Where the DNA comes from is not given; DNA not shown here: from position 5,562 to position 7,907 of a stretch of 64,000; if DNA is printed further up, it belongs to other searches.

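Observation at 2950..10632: Four-gene overlapping operon with an SbcC/Rad50-like ATPase whose coiled-coil apex is a transmembrane hairpin instead of a zinc hook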

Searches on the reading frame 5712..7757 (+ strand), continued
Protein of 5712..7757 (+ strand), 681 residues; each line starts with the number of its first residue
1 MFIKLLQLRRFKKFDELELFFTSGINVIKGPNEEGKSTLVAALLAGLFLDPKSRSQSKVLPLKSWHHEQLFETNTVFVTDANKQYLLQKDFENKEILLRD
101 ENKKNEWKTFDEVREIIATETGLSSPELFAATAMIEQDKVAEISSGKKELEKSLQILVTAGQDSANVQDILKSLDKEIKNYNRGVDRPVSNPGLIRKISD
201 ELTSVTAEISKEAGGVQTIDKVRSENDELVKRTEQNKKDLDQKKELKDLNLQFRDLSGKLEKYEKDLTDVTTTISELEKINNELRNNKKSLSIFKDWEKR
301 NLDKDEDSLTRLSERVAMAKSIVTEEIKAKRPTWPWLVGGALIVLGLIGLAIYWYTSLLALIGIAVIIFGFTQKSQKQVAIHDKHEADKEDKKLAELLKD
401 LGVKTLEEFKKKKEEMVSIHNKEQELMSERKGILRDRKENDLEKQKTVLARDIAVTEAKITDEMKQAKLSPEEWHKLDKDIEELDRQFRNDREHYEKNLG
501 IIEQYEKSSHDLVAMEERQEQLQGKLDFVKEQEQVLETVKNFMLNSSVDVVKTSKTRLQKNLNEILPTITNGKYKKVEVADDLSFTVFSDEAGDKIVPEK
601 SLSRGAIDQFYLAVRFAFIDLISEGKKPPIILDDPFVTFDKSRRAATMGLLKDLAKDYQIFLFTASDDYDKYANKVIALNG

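Call 64: search_dna_similar(query=window:5712-7757:+, collection=plasmids, mode=protein, max_evalue=0.001, max_rows=25)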
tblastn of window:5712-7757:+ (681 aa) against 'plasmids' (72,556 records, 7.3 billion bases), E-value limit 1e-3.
Records with a match: 50; places in all: 50; records where one place covers at least 80% of the query: 0.
Best place of each record, by identity: <60% 50.
By first word of the organism name: Phaeobacter 12; Rhizobium 4; Sphingomonas 3; Natrinema 3; Leisingera 2; Novosphingobium 2; Halorussus 1; Acidiphilium 1; Geminicoccaceae 1; Variovorax 1; and 20 more.
By predicted mobility (MOB-suite, as given by PLSDB): non-mobilizable 27; conjugative 21; mobilizable 2.
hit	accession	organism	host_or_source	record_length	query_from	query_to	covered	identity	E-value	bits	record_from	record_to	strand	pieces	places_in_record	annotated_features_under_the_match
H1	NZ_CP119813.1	Halorussus caseinilyticus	cell culture,coastal saline-alkali land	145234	426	665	35%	27.4%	2e-5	56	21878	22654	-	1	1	AAA family ATPase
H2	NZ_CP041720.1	Acidiphilium multivorum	Cell culture,activated sludge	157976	421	667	36%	25.0%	5e-5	55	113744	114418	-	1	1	hypothetical protein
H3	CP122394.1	Geminicoccaceae bacterium SCSIO 64248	Montipora informis (coral)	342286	443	677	35%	23.9%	3e-5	55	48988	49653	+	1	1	hypothetical protein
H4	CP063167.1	Variovorax paradoxus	-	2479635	476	668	28%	28.2%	2e-5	56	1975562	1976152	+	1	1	AAA family ATPase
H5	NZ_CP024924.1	Sphingomonas psychrotolerans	Leontopodium alpinum,cell,Tianshan ...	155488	450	667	32%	24.2%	8e-4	50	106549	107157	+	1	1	AAA family ATPase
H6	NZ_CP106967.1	Haloferax alexandrinus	-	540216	502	668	25%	29.8%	6e-6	57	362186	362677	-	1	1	hypothetical protein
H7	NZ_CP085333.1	Haladaptatus salinisoli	cell culture,saline soil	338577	526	668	21%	31.3%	6e-6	57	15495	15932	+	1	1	AAA family ATPase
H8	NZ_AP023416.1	Vescimonas fastidiosa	Homo sapiens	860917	515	665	22%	29.5%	1e-9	69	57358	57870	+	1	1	AAA family ATPase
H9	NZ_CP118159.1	Halosimplex aquaticum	cell culture,solar salterns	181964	550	681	19%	32.8%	1e-6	60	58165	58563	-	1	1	SMC family ATPase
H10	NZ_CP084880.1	Natrinema halophilum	pure culture,salt mine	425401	551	681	19%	32.4%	3e-5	56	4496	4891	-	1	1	hypothetical protein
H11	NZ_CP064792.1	Halapricum desulfuricans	Elton hypersaline lake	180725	550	681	19%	32.1%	1e-5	56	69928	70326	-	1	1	AAA family ATPase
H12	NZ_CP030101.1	Listeria monocytogenes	Environment,water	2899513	563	672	16%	38.4%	3e-11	75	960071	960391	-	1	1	none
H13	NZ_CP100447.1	Natrinema caseinilyticum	marine sediment,sediment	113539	550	681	19%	31.3%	6e-6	57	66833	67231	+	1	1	SMC family ATPase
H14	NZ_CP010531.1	Haloarcula sp. CBA1115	monoisolate,Solar salt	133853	550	681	19%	31.3%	7e-6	57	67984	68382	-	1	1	SMC family ATPase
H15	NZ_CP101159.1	Natronosalvus amylolyticus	cell culture,sediment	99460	550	681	19%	31.3%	2e-5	56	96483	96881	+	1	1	SMC family ATPase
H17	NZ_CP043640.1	Sphingomonas sp. NBWT7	pure culture,soil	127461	538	664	19%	31.1%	5e-7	61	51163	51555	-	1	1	YhaN family protein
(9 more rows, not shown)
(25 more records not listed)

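Call 65: search_dna_similar(query=window:5712-7757:+, collection=phages, mode=protein, max_evalue=0.001, max_rows=15)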
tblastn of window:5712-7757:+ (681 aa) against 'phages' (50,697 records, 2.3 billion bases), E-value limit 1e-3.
Records with a match: 15; places in all: 15; records where one place covers at least 80% of the query: 0.
Best place of each record, by identity: <60% 15.
By first word of the organism name: Listeria 6; Bacteriophage 5; Staphylococcus 2; Enterococcus 2.
By host as written in the record: - 6; Listeria monocytogenes 6; Staphylococcus aureus 2; Enterococcus faecalis 1.
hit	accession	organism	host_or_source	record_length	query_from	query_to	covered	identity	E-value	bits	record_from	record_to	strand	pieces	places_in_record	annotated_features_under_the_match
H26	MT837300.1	Bacteriophage sp.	human fecal samples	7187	11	672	42%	30.3%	1e-10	121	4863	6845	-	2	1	record has no annotation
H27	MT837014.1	Bacteriophage sp.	human fecal samples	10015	1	665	33%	32.5%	2e-7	112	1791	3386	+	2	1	record has no annotation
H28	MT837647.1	Bacteriophage sp.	human fecal samples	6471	481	669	28%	26.5%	1e-7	61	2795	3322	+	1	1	record has no annotation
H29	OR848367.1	Listeria phage LM 4-14-1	Listeria monocytogenes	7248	563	672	16%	38.4%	1e-11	75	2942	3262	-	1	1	record has no annotation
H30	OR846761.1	Listeria phage LM 4-11-1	Listeria monocytogenes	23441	563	672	16%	38.4%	1e-11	75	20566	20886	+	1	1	record has no annotation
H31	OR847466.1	Listeria phage LM 4-11-1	Listeria monocytogenes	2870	524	676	22%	27.3%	1e-8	64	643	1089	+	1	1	record has no annotation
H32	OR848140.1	Listeria phage LM 4-14-1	Listeria monocytogenes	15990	524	676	22%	27.3%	2e-8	64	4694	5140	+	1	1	record has no annotation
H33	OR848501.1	Listeria phage LM 4-14-1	Listeria monocytogenes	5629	563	672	16%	37.5%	9e-11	71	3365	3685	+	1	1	record has no annotation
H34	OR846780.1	Listeria phage LM 4-11-1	Listeria monocytogenes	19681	563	672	16%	37.5%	1e-10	71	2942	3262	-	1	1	record has no annotation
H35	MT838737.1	Bacteriophage sp.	human fecal samples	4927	563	676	17%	35.7%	2e-9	67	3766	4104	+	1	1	record has no annotation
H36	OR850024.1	Staphylococcus phage SA 1298 Kay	Staphylococcus aureus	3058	564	680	17%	31.6%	3e-8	63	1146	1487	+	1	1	record has no annotation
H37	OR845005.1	Staphylococcus phage SA 1306 Kay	Staphylococcus aureus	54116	564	680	17%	31.6%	4e-8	63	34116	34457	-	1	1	record has no annotation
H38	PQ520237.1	Enterococcus phage IME_EF3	-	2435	569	681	17%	29.9%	3e-8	63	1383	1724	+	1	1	record has no annotation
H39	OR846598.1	Enterococcus phage Efs 1-1-1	Enterococcus faecalis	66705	569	681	17%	29.9%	4e-8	63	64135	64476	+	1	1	record has no annotation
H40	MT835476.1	Bacteriophage sp.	human fecal samples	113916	1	64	9%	36.9%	4e-4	50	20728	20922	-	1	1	record has no annotation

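Call 66: get_annotated_region(hit=H12, flank=5000)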
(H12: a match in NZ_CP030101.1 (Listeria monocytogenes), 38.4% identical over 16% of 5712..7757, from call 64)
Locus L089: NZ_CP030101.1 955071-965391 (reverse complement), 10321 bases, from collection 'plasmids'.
description: Listeria monocytogenes strain FDAARGOS_57 plasmid unnamed, complete sequence
organism: Listeria monocytogenes (NCBI taxid 1639)
taxonomy: Bacteria; Bacillota; Bacilli; Bacillales; Listeriaceae; Listeria; Listeria monocytogenes
host: -; source: Environment,water; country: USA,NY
typing (MOB-suite, as given by PLSDB): non-mobilizable
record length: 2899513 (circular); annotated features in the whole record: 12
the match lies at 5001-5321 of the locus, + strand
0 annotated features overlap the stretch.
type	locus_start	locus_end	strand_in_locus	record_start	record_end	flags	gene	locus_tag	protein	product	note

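Call 67: get_annotated_region(hit=H17, flank=5000)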
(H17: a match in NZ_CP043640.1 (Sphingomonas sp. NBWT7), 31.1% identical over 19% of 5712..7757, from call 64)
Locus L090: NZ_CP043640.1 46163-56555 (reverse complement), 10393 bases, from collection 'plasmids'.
description: Sphingomonas sp. NBWT7 plasmid unnamed1, complete sequence
organism: Sphingomonas sp. NBWT7 (NCBI taxid 2596913)
taxonomy: Bacteria; Pseudomonadota; Alphaproteobacteria; Sphingomonadales; Sphingomonadaceae; Sphingomonas; Sphingomonas sp. NBWT7
host: -; source: pure culture,soil; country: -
typing (MOB-suite, as given by PLSDB): mobilizable; replicon rep_cluster_1170; relaxase MOBP,MOBQ,MOBQ
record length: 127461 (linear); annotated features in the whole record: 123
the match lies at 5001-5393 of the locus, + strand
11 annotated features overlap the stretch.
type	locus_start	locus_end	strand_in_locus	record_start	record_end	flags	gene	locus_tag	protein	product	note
CDS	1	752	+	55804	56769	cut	-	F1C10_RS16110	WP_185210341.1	nucleotidyl transferase AbiEii/AbiGii toxin family protein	-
CDS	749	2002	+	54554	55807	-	-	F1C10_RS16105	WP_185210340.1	DNA repair exonuclease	-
CDS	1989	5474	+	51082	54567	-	-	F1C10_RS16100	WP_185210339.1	YhaN family protein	-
CDS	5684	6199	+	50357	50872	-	-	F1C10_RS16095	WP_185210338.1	hypothetical protein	-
CDS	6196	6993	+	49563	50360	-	-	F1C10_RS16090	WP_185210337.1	hypothetical protein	-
CDS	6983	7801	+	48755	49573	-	-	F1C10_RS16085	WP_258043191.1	hypothetical protein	-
CDS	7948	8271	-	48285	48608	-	-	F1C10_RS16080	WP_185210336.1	hypothetical protein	-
CDS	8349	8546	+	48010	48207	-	-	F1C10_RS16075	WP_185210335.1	hypothetical protein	-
CDS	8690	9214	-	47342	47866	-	-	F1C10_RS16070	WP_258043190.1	GNAT family N-acetyltransferase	-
CDS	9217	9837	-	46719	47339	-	-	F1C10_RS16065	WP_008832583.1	recombinase family protein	GO:0006310 - DNA recombination [Evidence IEA]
CDS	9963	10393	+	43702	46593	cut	-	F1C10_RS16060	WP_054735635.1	Tn3 family transposase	-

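Call 69: search_protein_families(library=pfam, proteins=[L089:1396-2631:+, L089:2628-5351:+, L089:5351-6337:+, L090:1989-5474:+], max_evalue=0.001)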
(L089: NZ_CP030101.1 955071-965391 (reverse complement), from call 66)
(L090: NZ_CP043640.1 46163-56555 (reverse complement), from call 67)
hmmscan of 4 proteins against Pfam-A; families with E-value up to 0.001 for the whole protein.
L089:1396-2631:+ (411 aa): 2 families
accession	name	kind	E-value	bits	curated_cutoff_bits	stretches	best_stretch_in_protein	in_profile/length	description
PF00149.33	Metallophos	-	4.9e-17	63.4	21.5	1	5-202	2-190/191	Calcineurin-like phosphoesterase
PF12850.12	Metallophos_2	-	1.1e-07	32.4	27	1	38-225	14-142/154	Calcineurin-like phosphoesterase superfamily domain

L089:2628-5351:+ (907 aa): 1 family
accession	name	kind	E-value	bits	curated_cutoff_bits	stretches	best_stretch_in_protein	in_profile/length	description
PF13514.12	AAA_27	-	6.5e-23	81.8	22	1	1-205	1-204/206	AAA domain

L089:5351-6337:+ (328 aa): 2 families
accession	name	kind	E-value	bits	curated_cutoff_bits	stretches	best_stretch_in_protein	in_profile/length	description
PF01966.28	HD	-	2e-10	41.4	22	1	178-293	4-115/116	HD domain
PF01336.31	tRNA_anti-codon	-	5.7e-07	29.8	27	1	44-103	12-73/75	OB-fold nucleic acid binding domain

L090:1989-5474:+ (1161 aa): 4 families
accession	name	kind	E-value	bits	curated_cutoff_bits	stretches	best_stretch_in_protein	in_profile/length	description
PF13514.12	AAA_27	-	5.1e-68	229.2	22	1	1-205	1-205/206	AAA domain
PF02463.25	SMC_N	-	1.6e-09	38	40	1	628-1147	135-208/220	RecF/RecN/SMC N terminal domain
PF13476.12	AAA_23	-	1.4e-08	36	27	1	6-89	2-85/201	AAA domain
PF13555.12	AAA_29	-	0.00058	20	27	0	4-51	2-48/61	P-loop containing region of AAA domain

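Call 78: find_encoding_contigs(protein=P0039, flank=9000, max_places=3)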
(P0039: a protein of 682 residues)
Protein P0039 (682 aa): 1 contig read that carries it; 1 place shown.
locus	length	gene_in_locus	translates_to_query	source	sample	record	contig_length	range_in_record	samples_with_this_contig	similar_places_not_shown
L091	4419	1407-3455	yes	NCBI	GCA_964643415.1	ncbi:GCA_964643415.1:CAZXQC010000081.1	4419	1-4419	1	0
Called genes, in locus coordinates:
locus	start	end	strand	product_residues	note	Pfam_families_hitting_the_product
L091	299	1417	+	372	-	PF00149:Metallophos, PF12850:Metallophos_2 (faint)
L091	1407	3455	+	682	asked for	PF13175:AAA_15, PF13476:AAA_23 (weak), PF13514:AAA_27 (weak)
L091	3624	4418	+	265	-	?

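Call 79: find_encoding_contigs(protein=P0036, flank=9000, max_places=2)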
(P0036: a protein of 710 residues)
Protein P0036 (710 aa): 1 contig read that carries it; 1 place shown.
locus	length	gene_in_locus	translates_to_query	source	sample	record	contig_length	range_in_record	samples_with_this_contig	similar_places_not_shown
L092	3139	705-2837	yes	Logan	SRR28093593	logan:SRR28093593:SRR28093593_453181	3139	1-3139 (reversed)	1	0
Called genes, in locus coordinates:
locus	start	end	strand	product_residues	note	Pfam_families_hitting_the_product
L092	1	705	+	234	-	?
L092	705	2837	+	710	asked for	PF02463:SMC_N (weak), PF13175:AAA_15, PF13476:AAA_23, PF13514:AAA_27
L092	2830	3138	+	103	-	?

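Call 80: find_encoding_contigs(protein=P0049, flank=9000, max_places=2)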
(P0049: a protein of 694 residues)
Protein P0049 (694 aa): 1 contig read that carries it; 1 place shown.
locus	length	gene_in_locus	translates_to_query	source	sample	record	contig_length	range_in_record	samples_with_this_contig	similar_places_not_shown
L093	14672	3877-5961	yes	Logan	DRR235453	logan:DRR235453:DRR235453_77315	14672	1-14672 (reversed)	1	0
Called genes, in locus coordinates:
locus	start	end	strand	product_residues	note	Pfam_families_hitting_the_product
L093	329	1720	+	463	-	-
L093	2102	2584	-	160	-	-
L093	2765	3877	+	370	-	PF00149:Metallophos (weak)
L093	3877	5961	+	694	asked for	PF02463:SMC_N, PF13175:AAA_15, PF13476:AAA_23, PF13514:AAA_27, PF13555:AAA_29 (faint)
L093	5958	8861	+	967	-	PF00580:UvrD-helicase, PF01443:Viral_helicase1 (faint), PF13245:AAA_19, PF13604:AAA_30 (faint), PF01930:Cas_Cas4 (faint), PF13361:UvrD_C, PF13538:UvrD_C_2 (faint), PF12705:PDDEXK_1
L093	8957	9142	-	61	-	-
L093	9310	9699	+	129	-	-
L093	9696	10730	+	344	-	PF02912:Phe_tRNA-synt_N, PF01409:tRNA-synt_2d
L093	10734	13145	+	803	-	PF01588:tRNA_bind, PF03483:B3_4, PF03484:B5, PF17759:tRNA_synthFbeta, PF03147:FDX-ACB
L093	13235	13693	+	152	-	-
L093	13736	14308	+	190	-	-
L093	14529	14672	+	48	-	?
